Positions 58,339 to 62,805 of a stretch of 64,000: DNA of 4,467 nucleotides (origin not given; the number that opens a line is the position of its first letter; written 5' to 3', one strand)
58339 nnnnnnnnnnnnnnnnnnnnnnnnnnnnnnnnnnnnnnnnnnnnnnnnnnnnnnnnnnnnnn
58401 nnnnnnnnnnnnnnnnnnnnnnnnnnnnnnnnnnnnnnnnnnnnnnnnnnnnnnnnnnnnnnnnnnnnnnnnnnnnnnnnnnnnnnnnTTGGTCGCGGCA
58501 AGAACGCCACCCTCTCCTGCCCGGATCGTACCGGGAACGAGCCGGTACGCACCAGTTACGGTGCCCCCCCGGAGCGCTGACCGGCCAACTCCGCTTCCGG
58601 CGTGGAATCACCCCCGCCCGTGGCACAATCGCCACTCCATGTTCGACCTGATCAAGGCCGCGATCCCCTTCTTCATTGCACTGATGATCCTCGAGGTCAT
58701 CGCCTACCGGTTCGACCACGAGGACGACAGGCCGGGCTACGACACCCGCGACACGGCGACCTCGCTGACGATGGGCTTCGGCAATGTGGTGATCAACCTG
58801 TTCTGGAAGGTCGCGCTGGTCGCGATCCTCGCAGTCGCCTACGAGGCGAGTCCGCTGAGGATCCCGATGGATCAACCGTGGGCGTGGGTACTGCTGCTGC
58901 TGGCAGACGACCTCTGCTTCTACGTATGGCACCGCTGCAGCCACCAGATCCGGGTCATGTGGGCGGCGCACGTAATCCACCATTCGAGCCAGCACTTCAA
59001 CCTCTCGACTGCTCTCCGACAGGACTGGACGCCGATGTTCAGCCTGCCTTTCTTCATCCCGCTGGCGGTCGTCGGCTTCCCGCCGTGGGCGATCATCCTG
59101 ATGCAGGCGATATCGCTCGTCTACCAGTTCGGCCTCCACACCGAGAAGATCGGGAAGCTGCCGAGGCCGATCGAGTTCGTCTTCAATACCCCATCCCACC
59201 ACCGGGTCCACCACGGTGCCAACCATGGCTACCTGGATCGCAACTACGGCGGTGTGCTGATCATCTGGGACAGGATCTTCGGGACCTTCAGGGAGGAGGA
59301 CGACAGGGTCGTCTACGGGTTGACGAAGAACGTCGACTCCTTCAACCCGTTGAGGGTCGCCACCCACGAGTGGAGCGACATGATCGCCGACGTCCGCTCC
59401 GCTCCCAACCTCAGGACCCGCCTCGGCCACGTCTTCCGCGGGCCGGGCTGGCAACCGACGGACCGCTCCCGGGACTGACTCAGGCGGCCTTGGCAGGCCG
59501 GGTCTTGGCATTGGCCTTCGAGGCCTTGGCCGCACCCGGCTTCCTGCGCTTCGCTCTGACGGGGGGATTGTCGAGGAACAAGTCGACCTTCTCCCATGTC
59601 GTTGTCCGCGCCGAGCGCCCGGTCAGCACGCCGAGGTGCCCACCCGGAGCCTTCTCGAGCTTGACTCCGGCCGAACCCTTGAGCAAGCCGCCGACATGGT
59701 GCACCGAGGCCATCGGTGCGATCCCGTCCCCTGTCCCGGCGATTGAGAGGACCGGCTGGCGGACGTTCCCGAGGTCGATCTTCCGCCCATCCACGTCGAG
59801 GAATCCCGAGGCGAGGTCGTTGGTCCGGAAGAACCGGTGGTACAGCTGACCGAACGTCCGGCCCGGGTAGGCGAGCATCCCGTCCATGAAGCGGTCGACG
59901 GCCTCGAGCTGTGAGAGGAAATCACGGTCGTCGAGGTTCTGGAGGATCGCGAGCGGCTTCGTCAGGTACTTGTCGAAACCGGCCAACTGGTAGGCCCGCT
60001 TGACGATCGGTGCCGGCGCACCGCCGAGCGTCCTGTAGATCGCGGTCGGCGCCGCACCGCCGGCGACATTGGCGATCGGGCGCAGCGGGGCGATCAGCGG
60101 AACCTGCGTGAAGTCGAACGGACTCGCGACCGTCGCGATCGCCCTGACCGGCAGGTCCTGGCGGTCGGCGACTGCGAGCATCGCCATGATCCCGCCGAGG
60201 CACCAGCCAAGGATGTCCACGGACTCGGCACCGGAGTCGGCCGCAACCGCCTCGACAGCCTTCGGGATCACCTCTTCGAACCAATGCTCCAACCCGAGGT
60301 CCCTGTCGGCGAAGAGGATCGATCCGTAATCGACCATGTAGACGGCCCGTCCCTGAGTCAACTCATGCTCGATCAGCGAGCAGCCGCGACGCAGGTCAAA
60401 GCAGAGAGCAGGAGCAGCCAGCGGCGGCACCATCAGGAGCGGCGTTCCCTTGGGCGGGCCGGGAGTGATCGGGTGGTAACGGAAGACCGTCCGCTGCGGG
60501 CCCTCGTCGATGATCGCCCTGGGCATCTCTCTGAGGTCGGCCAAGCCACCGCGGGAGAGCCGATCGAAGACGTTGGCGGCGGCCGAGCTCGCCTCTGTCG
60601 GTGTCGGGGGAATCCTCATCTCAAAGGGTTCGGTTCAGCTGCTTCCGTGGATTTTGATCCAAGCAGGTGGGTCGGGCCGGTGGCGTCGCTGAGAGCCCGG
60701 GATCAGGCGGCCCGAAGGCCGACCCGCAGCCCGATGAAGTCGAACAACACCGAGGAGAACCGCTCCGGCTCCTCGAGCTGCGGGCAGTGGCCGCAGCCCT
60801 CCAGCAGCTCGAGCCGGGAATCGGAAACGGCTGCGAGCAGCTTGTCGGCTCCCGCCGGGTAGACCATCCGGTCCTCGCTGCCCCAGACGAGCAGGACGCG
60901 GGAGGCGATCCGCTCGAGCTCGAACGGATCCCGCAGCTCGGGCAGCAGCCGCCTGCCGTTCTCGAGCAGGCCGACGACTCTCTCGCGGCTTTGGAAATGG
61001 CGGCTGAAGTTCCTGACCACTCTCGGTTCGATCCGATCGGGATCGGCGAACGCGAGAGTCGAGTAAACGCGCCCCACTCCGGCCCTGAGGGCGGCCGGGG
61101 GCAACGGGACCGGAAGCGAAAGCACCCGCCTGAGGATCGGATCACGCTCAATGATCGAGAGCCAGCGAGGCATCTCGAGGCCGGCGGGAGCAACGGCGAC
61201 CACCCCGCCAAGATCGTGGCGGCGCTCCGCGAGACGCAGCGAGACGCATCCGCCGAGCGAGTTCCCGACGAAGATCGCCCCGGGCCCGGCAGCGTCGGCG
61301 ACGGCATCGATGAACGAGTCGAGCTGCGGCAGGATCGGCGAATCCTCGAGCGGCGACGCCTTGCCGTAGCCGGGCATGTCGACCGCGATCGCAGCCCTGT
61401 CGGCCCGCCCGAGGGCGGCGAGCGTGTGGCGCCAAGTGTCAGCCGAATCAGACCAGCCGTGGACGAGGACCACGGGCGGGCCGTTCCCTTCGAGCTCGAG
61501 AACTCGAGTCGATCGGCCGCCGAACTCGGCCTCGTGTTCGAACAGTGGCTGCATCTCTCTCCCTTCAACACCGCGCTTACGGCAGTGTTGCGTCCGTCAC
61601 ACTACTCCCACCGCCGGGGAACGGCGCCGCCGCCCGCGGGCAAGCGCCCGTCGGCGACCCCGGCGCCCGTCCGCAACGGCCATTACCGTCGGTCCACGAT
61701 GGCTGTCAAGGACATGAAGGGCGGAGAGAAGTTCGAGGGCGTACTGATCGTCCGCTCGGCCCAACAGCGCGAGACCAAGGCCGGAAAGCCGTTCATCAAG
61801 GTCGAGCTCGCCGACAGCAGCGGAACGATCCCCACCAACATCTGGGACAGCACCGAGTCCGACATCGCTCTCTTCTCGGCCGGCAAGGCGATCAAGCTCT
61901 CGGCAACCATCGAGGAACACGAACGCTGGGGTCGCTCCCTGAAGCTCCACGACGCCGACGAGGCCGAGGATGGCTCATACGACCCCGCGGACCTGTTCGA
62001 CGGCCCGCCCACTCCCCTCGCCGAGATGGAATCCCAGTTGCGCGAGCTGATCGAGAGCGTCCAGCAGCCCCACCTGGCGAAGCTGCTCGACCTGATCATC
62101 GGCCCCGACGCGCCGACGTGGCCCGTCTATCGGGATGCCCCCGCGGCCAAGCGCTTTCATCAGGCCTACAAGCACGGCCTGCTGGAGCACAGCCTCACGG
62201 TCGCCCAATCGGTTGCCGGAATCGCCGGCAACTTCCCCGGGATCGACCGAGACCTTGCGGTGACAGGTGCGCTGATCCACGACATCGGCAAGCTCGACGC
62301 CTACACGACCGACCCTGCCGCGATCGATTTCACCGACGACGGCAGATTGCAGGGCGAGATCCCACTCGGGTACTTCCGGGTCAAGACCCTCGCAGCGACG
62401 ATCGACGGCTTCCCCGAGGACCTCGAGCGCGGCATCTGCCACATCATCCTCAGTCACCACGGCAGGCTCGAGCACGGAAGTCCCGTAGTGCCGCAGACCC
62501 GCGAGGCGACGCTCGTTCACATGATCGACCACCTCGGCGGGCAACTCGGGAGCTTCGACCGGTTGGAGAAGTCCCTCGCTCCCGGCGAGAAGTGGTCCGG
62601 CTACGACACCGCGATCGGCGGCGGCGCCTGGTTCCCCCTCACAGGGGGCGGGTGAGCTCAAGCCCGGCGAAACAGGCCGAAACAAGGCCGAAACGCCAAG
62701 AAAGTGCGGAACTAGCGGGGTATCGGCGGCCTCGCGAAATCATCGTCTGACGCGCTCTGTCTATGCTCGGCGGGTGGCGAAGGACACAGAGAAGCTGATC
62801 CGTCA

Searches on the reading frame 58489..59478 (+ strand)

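Call 89: search_protein_families(library=pfam, proteins=[window:58489-59478:+], max_evalue=0.0001)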
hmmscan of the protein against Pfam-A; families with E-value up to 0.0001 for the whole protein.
window:58489-59478:+ (329 aa): 1 family
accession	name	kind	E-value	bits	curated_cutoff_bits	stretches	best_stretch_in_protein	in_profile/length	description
PF04116.19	FA_hydroxylase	-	2e-28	99.9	31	1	133-266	1-132/132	Fatty acid hydroxylase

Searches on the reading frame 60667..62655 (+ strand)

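Call 80: search_protein_families(library=pfam, proteins=[window:60667-62655:+], max_evalue=0.0001)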
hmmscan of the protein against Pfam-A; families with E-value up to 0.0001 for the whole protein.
window:60667-62655:+ (662 aa): 1 family
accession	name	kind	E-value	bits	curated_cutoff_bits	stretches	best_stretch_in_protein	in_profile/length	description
PF01966.28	HD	-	1.4e-10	41.9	22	1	506-623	2-113/116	HD domain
